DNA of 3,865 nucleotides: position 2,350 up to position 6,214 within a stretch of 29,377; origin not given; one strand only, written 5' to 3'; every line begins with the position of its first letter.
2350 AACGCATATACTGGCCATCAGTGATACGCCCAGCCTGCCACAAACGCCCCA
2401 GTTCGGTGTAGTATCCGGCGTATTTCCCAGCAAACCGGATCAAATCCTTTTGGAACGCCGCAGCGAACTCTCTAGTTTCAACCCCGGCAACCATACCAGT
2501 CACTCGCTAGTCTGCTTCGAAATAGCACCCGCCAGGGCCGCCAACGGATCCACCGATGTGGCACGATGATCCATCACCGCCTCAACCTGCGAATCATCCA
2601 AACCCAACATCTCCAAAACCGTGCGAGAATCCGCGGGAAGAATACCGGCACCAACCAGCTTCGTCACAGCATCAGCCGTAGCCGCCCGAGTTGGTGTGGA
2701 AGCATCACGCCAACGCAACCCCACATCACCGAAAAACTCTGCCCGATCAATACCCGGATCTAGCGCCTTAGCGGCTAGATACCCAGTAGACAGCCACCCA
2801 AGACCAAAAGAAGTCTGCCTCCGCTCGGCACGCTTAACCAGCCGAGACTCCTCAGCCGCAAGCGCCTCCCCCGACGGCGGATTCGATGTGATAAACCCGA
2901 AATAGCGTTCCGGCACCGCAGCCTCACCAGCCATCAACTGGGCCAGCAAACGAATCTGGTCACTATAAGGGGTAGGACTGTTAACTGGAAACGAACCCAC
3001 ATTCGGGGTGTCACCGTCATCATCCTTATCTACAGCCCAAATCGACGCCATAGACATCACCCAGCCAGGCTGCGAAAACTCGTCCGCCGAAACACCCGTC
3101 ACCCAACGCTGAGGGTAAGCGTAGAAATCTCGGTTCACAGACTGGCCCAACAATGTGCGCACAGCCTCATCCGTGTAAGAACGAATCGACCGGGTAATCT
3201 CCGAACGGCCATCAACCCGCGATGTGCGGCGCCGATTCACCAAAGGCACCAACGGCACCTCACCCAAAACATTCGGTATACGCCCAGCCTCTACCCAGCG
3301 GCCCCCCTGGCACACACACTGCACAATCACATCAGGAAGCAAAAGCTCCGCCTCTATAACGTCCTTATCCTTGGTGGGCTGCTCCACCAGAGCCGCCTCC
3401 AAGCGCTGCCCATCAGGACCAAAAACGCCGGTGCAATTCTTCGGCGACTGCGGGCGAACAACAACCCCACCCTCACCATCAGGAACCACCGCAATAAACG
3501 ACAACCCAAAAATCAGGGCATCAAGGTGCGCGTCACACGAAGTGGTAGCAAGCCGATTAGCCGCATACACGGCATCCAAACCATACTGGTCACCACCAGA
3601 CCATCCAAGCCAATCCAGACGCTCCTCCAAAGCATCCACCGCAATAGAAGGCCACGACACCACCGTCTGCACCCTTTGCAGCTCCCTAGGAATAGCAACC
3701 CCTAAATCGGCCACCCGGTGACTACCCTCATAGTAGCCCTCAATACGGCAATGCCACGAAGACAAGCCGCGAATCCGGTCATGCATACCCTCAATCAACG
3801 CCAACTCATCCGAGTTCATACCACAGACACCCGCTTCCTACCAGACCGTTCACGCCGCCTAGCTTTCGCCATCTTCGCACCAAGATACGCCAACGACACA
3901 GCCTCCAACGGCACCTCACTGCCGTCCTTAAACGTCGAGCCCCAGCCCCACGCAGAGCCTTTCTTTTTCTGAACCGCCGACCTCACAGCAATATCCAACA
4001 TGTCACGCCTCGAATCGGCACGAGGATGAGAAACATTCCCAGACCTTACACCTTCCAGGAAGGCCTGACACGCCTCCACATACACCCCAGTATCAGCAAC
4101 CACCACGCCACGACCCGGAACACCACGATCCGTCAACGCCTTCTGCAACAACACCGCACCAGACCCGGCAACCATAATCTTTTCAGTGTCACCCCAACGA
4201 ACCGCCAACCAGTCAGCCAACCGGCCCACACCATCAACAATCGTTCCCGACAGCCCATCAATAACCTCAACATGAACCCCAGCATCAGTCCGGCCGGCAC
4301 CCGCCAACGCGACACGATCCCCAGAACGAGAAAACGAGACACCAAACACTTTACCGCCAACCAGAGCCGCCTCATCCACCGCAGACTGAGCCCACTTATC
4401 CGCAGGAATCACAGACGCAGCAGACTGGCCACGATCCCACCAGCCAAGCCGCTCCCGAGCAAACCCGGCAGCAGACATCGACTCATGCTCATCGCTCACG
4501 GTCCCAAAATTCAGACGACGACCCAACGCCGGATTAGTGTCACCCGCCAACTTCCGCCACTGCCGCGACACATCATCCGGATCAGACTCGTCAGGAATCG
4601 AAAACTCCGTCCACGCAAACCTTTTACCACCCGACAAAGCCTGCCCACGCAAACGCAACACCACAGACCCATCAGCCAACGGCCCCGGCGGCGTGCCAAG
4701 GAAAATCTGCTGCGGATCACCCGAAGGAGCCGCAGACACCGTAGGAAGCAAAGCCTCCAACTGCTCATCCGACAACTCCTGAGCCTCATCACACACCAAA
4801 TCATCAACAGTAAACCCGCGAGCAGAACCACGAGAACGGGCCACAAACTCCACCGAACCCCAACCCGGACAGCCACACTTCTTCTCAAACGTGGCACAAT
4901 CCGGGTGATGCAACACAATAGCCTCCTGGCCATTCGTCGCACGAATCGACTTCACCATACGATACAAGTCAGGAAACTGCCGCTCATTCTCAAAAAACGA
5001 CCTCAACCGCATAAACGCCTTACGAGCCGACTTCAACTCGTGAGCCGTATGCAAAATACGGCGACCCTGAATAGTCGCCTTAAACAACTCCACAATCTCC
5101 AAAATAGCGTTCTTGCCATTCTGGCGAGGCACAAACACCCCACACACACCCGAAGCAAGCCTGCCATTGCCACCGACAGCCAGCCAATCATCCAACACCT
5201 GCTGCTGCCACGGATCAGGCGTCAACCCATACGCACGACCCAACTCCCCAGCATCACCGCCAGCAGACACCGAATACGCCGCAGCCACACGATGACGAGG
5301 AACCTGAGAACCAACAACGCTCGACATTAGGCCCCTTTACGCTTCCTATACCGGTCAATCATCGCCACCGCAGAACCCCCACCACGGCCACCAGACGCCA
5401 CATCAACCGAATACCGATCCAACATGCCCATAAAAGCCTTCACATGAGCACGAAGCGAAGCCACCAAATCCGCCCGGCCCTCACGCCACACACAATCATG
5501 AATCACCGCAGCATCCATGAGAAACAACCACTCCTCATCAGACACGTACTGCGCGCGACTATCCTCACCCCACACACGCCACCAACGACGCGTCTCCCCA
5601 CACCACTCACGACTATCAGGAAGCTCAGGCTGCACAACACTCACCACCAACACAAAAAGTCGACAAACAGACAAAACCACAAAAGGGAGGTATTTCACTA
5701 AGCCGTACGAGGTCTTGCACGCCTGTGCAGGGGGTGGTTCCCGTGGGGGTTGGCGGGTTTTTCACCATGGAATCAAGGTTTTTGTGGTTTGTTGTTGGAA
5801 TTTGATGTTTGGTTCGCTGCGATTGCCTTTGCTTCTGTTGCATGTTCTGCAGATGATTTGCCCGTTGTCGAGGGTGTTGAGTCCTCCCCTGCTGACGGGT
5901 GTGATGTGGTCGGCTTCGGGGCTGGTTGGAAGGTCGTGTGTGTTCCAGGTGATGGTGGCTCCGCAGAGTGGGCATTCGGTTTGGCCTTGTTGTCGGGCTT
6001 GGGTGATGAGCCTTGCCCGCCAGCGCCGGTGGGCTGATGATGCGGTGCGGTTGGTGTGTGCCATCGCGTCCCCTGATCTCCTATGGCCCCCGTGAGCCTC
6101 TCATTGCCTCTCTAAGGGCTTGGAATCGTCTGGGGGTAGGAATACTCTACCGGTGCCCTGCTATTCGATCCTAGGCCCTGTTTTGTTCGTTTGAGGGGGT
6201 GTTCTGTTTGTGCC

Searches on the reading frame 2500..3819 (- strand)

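Call 75: search_protein_families(library=pfam, proteins=[window:2500-3819:-], max_evalue=0.001)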
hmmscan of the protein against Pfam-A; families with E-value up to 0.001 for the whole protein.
window:2500-3819:- (439 aa): 1 family
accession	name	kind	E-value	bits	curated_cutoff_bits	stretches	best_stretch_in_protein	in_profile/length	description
PF05133.19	SPP1_portal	-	5e-21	75.6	25.5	1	80-406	76-394/416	Phage portal protein, SPP1 Gp6-like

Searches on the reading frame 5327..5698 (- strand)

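Call 32: search_protein_families(library=pfam, proteins=[window:5327-5698:-], max_evalue=0.01)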
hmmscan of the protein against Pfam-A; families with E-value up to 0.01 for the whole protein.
window:5327-5698:- (123 aa): 1 family
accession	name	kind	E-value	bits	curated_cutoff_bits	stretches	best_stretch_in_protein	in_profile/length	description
PF25673.1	Terminase_7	-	8.8e-08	32.7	27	1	20-120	31-137/139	Phage terminase small subunit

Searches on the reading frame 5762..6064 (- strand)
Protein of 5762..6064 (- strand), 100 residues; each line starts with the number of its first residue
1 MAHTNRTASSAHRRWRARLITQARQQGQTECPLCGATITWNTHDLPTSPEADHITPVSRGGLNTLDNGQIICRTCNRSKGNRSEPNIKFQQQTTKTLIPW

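Call 22: find_related_loci(query=window:5762-6064:-, collection=viral_contigs, flank=4000)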
Query window:5762-6064:- (100 aa) in viral_contigs; peptide patterns used: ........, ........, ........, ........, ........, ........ (x = any residue, [..] = any of these).
96 stretches matched a pattern; 90 encode a relative of the query (tblastn E <= 1e-3); the best 80 are kept; 80 distinct loci.
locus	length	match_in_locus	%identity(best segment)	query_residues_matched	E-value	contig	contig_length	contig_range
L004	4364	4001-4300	98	1-100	3e-64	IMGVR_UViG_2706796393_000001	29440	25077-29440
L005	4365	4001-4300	99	1-100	1e-64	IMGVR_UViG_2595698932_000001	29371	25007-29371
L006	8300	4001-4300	98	1-100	7e-64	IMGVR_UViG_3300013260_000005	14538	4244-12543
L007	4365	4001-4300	97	1-100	1e-63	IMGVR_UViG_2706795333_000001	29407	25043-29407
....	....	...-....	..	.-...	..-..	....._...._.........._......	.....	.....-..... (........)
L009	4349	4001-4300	97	1-100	1e-63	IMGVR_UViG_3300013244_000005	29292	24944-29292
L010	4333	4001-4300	97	1-100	3e-63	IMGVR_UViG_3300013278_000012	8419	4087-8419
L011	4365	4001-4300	96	1-100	4e-63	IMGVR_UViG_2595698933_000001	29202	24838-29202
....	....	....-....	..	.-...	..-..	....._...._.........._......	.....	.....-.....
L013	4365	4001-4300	97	1-100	4e-63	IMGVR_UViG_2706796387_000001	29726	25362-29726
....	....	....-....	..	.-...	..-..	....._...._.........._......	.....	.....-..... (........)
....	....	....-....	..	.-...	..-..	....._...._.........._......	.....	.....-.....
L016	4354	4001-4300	95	1-100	6e-63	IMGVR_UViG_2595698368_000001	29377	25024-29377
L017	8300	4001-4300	96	1-100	7e-63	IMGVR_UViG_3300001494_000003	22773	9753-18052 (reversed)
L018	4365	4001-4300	96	1-100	1e-62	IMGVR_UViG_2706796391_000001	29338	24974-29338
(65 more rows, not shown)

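Call 32: search_protein_families(library=pfam, proteins=[window:5762-6064:-], max_evalue=0.01)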
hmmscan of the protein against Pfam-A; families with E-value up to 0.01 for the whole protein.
window:5762-6064:- (100 aa): 3 families
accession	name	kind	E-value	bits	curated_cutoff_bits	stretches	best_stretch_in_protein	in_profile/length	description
PF01844.29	HNH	-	2e-11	44.3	21.4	1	31-82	1-47/47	HNH endonuclease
PF14279.12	HNH_5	-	3.3e-10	40.2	27.5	1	31-88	1-52/56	HNH endonuclease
PF13395.12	HNH_4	-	2.2e-05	24.7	22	1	31-82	1-51/54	HNH endonuclease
